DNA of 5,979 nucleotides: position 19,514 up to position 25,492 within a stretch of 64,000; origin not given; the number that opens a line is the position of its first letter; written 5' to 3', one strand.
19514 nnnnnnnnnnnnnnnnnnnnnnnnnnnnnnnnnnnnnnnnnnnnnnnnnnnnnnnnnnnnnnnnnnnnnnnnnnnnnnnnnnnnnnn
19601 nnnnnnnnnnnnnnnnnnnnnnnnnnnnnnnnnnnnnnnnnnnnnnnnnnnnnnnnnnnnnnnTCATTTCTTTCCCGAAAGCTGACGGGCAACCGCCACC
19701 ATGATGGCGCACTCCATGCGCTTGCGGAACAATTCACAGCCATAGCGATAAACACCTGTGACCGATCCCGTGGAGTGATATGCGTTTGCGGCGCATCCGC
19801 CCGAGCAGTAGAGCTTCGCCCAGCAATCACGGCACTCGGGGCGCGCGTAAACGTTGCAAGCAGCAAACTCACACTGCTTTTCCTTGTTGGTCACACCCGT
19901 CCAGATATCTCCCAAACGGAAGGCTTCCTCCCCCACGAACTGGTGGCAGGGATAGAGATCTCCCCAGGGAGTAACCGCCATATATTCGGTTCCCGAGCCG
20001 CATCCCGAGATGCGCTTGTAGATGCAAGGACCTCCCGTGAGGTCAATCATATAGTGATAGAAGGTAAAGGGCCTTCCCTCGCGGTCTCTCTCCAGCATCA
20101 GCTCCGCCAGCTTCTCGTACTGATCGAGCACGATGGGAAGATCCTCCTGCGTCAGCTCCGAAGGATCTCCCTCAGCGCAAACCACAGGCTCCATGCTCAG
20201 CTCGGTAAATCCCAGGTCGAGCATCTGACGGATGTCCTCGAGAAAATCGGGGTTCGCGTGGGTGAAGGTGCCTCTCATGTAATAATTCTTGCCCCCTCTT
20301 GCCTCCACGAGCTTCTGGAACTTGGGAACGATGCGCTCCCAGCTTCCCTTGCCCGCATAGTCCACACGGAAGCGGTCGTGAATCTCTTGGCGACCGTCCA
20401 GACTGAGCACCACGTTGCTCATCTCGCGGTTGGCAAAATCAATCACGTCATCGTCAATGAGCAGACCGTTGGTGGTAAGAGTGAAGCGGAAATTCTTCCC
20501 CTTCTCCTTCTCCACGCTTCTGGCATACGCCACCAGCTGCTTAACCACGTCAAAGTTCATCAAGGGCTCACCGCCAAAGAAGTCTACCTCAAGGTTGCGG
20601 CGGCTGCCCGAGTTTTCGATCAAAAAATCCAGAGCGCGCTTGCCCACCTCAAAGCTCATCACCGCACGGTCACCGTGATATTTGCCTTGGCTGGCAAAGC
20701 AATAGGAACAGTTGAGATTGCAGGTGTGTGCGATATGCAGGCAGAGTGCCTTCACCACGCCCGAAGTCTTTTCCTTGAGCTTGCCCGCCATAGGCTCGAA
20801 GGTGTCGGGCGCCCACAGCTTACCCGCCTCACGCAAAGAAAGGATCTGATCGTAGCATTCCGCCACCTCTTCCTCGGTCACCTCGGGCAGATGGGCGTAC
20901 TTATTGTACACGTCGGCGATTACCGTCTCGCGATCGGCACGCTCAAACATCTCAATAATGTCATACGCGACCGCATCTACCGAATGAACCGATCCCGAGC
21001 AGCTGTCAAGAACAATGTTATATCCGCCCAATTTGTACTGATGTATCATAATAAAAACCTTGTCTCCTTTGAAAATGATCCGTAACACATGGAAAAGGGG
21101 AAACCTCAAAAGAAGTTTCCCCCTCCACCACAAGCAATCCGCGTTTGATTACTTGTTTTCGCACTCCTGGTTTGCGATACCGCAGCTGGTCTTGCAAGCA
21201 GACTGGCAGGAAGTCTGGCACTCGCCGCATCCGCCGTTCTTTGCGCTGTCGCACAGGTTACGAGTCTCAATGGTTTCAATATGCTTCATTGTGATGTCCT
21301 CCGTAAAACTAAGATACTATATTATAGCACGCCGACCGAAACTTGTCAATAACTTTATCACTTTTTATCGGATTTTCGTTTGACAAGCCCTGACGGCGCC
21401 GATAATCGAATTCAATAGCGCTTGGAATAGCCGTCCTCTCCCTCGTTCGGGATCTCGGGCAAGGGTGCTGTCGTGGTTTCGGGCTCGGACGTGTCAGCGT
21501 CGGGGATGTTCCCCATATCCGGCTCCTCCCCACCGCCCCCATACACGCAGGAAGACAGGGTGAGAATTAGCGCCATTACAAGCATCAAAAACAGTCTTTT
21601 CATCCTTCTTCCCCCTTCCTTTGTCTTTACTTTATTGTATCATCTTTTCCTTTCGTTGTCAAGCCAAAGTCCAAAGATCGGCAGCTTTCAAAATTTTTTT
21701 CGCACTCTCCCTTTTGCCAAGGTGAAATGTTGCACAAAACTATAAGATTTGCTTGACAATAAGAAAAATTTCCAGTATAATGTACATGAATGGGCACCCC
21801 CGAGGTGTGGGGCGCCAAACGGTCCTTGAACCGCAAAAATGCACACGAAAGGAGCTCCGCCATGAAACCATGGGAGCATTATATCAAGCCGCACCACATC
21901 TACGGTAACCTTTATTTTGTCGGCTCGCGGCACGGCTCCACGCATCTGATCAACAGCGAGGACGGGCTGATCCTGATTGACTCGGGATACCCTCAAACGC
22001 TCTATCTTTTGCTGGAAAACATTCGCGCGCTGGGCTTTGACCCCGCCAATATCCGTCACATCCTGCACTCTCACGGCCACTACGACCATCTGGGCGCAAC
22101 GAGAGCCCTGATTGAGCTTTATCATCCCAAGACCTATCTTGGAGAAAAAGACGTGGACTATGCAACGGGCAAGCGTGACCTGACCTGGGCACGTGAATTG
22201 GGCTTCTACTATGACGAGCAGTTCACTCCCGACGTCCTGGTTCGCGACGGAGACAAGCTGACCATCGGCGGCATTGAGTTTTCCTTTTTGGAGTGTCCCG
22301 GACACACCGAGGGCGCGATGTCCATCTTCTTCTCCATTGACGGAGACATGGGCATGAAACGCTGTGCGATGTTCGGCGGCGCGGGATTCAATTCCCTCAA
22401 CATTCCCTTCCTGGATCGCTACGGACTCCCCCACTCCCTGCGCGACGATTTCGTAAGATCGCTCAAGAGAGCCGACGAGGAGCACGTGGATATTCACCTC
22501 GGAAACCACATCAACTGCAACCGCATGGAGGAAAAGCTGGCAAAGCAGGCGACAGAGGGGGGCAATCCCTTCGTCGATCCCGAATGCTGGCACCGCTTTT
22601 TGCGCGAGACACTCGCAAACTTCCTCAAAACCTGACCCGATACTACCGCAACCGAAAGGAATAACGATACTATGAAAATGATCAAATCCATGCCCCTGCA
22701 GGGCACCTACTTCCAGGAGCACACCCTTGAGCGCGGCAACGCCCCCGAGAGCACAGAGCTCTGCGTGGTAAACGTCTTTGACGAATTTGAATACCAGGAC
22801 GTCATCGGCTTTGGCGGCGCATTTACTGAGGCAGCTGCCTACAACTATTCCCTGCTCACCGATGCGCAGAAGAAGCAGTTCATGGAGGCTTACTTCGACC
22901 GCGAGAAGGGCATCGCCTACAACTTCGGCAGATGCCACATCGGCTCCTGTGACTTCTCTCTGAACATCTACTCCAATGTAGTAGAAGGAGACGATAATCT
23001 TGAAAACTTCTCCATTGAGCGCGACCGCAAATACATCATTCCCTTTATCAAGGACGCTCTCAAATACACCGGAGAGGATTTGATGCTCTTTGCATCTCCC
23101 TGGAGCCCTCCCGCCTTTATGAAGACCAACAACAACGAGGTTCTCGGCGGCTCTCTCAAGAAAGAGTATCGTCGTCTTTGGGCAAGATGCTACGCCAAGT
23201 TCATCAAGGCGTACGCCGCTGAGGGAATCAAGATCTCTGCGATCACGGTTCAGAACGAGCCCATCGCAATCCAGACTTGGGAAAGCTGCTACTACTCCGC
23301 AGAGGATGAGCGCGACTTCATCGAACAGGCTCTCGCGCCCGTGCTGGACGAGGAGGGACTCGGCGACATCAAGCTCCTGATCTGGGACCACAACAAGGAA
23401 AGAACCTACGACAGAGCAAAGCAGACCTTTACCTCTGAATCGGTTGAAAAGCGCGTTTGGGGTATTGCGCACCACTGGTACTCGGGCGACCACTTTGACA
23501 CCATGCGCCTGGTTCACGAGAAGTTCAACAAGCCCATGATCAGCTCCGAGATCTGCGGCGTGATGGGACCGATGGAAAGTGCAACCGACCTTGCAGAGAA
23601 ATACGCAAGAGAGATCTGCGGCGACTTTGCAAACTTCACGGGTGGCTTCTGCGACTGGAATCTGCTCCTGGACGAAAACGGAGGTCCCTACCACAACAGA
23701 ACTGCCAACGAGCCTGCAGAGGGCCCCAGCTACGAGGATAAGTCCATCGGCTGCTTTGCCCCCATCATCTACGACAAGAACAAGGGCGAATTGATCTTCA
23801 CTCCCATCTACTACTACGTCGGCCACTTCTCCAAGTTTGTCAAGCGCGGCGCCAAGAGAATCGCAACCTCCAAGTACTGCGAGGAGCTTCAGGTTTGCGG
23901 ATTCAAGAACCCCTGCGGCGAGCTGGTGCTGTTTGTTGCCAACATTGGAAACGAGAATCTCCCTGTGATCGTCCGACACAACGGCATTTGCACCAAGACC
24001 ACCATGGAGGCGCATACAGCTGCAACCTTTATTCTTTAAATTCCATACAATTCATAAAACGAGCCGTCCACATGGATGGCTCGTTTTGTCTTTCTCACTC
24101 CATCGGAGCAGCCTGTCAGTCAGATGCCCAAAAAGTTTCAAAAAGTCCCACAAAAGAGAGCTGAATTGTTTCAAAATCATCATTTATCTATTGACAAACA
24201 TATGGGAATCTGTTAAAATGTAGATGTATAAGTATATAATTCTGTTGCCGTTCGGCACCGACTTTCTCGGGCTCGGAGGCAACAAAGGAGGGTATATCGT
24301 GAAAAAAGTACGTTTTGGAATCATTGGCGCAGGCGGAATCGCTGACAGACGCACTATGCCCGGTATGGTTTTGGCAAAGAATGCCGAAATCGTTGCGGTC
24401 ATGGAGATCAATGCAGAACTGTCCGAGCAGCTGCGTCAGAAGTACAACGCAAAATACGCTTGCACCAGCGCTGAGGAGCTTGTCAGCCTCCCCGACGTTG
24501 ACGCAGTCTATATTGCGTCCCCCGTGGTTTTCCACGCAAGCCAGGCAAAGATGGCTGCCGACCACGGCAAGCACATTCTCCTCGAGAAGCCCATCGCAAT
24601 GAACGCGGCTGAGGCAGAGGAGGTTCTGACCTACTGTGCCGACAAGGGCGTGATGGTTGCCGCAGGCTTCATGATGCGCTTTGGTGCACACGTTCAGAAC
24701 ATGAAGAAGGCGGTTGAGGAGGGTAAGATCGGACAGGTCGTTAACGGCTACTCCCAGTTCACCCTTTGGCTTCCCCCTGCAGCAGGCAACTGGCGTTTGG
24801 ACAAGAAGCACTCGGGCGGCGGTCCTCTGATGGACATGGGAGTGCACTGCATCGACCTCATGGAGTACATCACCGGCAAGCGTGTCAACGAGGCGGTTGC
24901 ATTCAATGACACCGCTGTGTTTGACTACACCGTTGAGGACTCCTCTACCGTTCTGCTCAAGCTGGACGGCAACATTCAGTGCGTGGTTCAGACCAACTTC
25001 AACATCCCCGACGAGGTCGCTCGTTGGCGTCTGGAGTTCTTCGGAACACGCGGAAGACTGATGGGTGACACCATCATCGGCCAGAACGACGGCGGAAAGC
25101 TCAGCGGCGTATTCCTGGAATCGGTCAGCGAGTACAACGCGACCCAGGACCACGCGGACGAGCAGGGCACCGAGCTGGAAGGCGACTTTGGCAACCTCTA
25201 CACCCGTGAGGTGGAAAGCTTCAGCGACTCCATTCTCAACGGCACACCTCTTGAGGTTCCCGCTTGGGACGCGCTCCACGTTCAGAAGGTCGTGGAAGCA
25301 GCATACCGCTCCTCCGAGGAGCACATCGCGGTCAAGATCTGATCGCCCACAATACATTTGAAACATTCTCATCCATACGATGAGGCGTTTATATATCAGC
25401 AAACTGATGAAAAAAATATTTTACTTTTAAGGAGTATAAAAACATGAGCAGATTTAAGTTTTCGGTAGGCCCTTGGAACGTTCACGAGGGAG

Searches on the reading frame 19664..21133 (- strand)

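Call 68: search_protein_families(library=pfam, proteins=[window:19664-21133:-], max_evalue=0.0001)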
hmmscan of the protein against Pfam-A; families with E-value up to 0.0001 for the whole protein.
window:19664-21133:- (489 aa): 2 families
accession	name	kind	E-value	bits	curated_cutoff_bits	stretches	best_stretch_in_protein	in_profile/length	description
PF04055.27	Radical_SAM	-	5.9e-16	59.5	29.5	1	135-280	4-141/166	Radical SAM superfamily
PF13353.11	Fer4_12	-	7.4e-11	42.9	22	1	131-250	8-118/137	4Fe-4S single cluster domain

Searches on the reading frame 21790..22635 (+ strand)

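Call 68: search_protein_families(library=pfam, proteins=[window:21790-22635:+], max_evalue=0.0001)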
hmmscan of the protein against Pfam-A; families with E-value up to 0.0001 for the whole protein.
window:21790-22635:+ (281 aa): 1 family
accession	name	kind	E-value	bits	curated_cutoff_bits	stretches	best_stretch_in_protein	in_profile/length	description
PF00753.33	Lactamase_B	-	3e-21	76.7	22.7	1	47-184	4-142/196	Metallo-beta-lactamase superfamily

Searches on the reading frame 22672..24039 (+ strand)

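Call 17: search_protein_families(library=pfam, proteins=[window:22672-24039:+], max_evalue=0.001)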
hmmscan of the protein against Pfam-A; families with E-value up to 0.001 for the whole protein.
window:22672-24039:+ (455 aa): 2 families
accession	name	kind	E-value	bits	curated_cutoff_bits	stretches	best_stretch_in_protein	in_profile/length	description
PF02055.22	Glyco_hydro_30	-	1.2e-58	199.3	23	1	45-390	2-348/348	Glycosyl hydrolase family 30 TIM-barrel domain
PF17189.10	Glyco_hydro_30C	-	7.7e-08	32.8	22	1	393-453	1-65/65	Glycosyl hydrolase family 30 beta sandwich domain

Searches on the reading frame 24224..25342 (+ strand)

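Call 17: search_protein_families(library=pfam, proteins=[window:24224-25342:+], max_evalue=0.001)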
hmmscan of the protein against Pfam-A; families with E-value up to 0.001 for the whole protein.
window:24224-25342:+ (372 aa): 3 families
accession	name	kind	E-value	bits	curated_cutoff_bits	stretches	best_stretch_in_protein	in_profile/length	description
PF22725.1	GFO_IDH_MocA_C3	-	1.6e-28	99.6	27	1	157-279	1-123/124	GFO/IDH/MocA C-terminal domain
PF02894.22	GFO_IDH_MocA_C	-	8.5e-27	94.8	22.9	1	161-371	1-217/218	Oxidoreductase family, C-terminal alpha/beta domain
PF01408.29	GFO_IDH_MocA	-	1.1e-26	94.3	24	1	29-149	1-120/120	Oxidoreductase family, NAD-binding Rossmann fold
